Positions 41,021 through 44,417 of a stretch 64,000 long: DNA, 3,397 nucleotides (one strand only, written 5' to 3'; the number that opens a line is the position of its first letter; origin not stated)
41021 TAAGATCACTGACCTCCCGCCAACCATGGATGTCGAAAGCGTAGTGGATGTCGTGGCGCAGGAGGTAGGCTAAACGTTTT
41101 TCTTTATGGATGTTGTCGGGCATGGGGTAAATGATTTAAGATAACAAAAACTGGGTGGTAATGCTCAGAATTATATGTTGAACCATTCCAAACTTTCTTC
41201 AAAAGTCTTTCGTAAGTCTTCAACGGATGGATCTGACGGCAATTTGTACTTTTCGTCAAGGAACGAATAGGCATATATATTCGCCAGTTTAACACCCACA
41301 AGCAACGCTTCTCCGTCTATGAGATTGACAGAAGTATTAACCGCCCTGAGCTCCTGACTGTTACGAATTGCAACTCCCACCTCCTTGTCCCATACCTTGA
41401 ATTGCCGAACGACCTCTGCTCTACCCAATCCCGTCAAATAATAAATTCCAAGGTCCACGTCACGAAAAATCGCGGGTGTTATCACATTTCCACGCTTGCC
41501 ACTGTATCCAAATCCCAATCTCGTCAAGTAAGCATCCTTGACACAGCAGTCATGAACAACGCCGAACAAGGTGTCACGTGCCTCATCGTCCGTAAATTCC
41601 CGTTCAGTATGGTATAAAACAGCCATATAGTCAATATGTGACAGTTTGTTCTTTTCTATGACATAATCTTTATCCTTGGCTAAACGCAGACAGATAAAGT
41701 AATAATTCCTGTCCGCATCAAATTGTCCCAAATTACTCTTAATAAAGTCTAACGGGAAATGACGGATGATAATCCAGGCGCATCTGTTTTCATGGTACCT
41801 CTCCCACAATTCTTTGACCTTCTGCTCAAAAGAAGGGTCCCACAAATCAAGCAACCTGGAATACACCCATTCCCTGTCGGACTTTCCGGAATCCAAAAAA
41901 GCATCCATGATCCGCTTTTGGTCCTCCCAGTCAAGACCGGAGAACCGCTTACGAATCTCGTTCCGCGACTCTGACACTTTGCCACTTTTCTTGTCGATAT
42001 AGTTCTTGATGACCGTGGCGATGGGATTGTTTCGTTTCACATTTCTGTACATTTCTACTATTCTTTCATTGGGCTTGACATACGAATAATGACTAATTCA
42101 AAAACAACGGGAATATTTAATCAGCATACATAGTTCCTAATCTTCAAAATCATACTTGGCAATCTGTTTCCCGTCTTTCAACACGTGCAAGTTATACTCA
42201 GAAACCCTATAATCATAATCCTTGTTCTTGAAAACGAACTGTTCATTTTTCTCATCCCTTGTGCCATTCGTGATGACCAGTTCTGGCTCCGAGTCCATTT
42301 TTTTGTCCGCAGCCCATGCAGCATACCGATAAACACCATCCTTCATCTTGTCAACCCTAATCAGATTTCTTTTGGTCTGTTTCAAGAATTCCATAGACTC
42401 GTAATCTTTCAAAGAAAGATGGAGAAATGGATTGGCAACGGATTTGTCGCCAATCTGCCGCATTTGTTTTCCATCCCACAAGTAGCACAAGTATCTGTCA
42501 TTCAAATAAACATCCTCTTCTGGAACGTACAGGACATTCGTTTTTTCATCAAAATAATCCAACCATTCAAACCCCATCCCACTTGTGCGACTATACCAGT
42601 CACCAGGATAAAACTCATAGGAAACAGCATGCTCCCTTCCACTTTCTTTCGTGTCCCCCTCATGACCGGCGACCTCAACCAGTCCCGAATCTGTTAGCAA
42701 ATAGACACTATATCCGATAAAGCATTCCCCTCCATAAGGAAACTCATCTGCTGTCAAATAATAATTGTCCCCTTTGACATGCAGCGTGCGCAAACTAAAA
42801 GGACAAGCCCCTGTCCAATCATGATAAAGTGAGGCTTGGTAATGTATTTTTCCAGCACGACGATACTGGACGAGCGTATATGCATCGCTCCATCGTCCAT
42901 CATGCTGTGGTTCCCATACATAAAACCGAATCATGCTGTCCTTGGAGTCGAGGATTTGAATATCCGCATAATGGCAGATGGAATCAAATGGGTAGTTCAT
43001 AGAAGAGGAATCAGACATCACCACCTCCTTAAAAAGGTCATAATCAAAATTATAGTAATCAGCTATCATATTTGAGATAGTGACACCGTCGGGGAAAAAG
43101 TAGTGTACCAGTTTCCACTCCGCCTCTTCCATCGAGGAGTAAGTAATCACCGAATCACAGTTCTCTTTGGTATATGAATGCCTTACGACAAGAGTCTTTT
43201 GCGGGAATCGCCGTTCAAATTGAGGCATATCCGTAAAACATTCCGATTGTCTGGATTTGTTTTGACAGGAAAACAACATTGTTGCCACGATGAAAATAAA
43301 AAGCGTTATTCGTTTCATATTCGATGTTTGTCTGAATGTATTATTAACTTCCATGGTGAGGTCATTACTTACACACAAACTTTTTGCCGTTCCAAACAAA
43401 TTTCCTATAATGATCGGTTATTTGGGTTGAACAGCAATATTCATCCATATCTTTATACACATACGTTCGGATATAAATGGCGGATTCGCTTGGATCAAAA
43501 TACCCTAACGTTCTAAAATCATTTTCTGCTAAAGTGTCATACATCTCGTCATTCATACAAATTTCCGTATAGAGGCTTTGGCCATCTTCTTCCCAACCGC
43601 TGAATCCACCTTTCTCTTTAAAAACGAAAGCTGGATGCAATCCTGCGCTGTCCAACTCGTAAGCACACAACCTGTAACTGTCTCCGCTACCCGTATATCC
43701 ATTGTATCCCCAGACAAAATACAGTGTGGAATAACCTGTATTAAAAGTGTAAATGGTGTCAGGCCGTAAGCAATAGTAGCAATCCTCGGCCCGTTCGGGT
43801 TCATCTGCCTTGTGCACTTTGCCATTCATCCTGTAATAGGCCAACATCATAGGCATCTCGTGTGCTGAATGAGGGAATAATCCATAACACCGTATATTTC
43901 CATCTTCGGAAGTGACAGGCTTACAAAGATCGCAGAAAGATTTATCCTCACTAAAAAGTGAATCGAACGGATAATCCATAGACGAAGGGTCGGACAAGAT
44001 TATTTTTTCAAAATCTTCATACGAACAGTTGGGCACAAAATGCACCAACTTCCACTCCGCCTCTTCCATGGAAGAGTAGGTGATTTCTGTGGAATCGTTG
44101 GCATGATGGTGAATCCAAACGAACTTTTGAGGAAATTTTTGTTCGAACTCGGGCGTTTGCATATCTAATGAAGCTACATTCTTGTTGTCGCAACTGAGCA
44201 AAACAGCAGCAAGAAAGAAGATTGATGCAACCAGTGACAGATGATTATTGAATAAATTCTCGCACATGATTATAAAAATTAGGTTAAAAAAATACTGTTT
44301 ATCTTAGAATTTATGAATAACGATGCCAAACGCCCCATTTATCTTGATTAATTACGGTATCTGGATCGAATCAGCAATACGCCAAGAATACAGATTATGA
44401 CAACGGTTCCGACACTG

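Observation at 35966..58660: ~22.6-kb AT-rich, strictly unidirectional island between birA and the D-Ala-D-Ala dipeptidase gene, with no recognisable mobility genes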

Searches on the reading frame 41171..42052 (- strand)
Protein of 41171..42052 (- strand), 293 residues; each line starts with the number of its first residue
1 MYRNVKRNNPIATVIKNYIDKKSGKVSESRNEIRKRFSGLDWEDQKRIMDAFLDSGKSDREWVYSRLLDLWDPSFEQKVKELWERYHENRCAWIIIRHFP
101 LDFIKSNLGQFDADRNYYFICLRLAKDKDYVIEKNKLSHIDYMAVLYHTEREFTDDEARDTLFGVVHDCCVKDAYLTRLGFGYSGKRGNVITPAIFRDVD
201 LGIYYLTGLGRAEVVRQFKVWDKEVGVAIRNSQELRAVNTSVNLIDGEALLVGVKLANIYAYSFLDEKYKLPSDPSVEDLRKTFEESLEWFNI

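Call 5: search_protein_families(library=pfam, proteins=[window:41171-42052:-], max_evalue=0.01)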
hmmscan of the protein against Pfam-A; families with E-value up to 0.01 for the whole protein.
window:41171-42052:- (293 aa): 0 families

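Call 7: search_protein_families(library=ncbifam, proteins=[window:41171-42052:-], max_evalue=0.01)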
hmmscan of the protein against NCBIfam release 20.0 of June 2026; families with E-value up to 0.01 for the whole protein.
window:41171-42052:- (293 aa): 0 families

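Call 13: search_protein_families(library=pfam, proteins=[window:41171-42052:-], max_evalue=10)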
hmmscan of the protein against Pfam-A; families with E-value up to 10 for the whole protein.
window:41171-42052:- (293 aa): 0 families

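Call 34: search_protein_families(library=padloc, proteins=[window:41171-42052:-], max_evalue=0.01)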
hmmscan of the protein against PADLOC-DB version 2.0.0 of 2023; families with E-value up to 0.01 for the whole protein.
window:41171-42052:- (293 aa): 0 families

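Call 35: search_protein_families(library=phrogs, proteins=[window:41171-42052:-], max_evalue=0.01)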
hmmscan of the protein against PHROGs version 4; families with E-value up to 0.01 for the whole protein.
window:41171-42052:- (293 aa): 0 families

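Call 47: search_solved_structures(query=window:41171-42052:-, max_evalue=1)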
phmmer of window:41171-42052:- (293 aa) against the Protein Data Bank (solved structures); distinct sequences matched with E-value up to 1: 2.
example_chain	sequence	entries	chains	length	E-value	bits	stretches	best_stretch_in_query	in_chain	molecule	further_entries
7b9p_A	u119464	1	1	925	0.59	12.6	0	36-93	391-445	Vitamin B12-dependent ribonucleotide reductase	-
7b9q_A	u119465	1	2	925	0.59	12.6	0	36-93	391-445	Vitamin B12-dependent ribonucleotide reductase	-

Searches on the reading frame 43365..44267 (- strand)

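Call 4: search_protein_families(library=pfam, proteins=[window:43365-44267:-], max_evalue=0.01)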
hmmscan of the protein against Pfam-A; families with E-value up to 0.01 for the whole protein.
window:43365-44267:- (300 aa): 0 families

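Call 6: search_protein_families(library=ncbifam, proteins=[window:43365-44267:-], max_evalue=0.01)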
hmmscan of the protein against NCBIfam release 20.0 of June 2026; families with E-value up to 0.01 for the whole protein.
window:43365-44267:- (300 aa): 0 families

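Call 13: search_protein_families(library=pfam, proteins=[window:43365-44267:-], max_evalue=10)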
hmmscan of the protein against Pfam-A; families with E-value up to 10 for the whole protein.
window:43365-44267:- (300 aa): 1 family
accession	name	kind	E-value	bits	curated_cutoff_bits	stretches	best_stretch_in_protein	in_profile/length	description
PF22311.1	DUF6970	-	6.2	7.2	27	0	102-127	23-48/78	Domain of unknown function (DUF6970)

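Call 35: search_protein_families(library=phrogs, proteins=[window:43365-44267:-], max_evalue=0.01)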
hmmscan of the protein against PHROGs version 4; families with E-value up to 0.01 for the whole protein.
window:43365-44267:- (300 aa): 0 families
